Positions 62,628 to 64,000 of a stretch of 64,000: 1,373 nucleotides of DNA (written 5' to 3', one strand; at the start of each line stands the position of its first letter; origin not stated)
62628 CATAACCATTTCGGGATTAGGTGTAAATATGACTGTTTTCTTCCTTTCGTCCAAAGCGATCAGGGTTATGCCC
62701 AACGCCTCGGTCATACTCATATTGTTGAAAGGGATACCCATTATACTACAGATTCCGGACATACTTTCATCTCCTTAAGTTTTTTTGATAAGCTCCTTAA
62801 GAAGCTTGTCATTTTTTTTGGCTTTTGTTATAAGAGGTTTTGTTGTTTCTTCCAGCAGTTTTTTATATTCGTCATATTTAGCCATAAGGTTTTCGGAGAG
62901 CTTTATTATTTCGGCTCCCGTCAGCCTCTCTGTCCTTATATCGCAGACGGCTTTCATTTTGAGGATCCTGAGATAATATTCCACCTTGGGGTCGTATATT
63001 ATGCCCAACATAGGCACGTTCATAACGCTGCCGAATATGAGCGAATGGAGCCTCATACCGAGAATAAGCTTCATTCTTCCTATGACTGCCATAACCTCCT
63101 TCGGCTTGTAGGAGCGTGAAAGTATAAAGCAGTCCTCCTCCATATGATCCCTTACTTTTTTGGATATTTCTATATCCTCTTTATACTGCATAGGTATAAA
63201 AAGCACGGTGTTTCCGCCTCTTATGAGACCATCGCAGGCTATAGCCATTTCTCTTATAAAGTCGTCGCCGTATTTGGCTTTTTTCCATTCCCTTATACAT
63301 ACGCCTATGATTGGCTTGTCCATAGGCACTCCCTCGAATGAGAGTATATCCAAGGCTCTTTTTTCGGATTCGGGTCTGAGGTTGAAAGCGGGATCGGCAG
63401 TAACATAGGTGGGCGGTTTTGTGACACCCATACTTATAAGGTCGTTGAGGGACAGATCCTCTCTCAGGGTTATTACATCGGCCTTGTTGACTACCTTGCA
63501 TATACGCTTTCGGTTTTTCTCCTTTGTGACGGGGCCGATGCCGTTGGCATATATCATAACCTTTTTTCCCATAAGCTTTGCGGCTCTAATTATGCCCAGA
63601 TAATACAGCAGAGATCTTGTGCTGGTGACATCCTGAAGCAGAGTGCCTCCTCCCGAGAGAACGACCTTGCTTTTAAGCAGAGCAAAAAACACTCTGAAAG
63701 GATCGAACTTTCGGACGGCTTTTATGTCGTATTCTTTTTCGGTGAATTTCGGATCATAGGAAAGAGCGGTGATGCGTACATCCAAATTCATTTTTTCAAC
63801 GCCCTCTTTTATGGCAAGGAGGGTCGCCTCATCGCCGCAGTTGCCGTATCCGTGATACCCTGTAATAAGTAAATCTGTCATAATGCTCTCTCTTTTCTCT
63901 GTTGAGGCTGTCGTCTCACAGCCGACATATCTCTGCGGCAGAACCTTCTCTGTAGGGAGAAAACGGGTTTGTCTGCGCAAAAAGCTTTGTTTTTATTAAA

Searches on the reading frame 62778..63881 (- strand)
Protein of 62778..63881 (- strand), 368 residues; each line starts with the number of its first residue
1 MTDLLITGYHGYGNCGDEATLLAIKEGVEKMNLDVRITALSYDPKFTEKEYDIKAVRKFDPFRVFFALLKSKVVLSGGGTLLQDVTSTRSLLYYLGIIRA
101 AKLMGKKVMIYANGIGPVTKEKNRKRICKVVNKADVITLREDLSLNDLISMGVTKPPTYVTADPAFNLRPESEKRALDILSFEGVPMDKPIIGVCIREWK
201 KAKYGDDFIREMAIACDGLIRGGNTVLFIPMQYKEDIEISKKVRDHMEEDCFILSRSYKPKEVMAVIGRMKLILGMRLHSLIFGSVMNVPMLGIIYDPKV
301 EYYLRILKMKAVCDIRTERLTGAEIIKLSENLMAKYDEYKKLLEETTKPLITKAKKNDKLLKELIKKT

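Call 70: find_encoding_contigs(protein=window:62778-63881:-, flank=10000, max_places=10)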
Protein seq(368 aa) (368 aa): 1 contig read that carries it; 1 place shown.
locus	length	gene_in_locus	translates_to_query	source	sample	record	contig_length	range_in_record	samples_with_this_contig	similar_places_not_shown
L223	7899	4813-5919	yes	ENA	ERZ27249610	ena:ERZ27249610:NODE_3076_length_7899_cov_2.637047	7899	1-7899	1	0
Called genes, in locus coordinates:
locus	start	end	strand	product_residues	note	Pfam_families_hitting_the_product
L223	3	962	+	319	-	?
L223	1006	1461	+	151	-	PF04892:VanZ-LLP1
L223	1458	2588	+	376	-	PF13439:Glyco_transf_4, PF13477:Glyco_trans_4_2 (weak), PF13579:Glyco_trans_4_4, PF00534:Glycos_transf_1, PF13692:Glyco_trans_1_4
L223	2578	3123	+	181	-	PF14221:DUF4330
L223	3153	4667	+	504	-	PF04932:Wzy_C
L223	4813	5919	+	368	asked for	PF04230:PS_pyruv_trans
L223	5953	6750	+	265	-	PF03808:Glyco_tran_WecG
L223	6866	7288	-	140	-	PF00395:SLH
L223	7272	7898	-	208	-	?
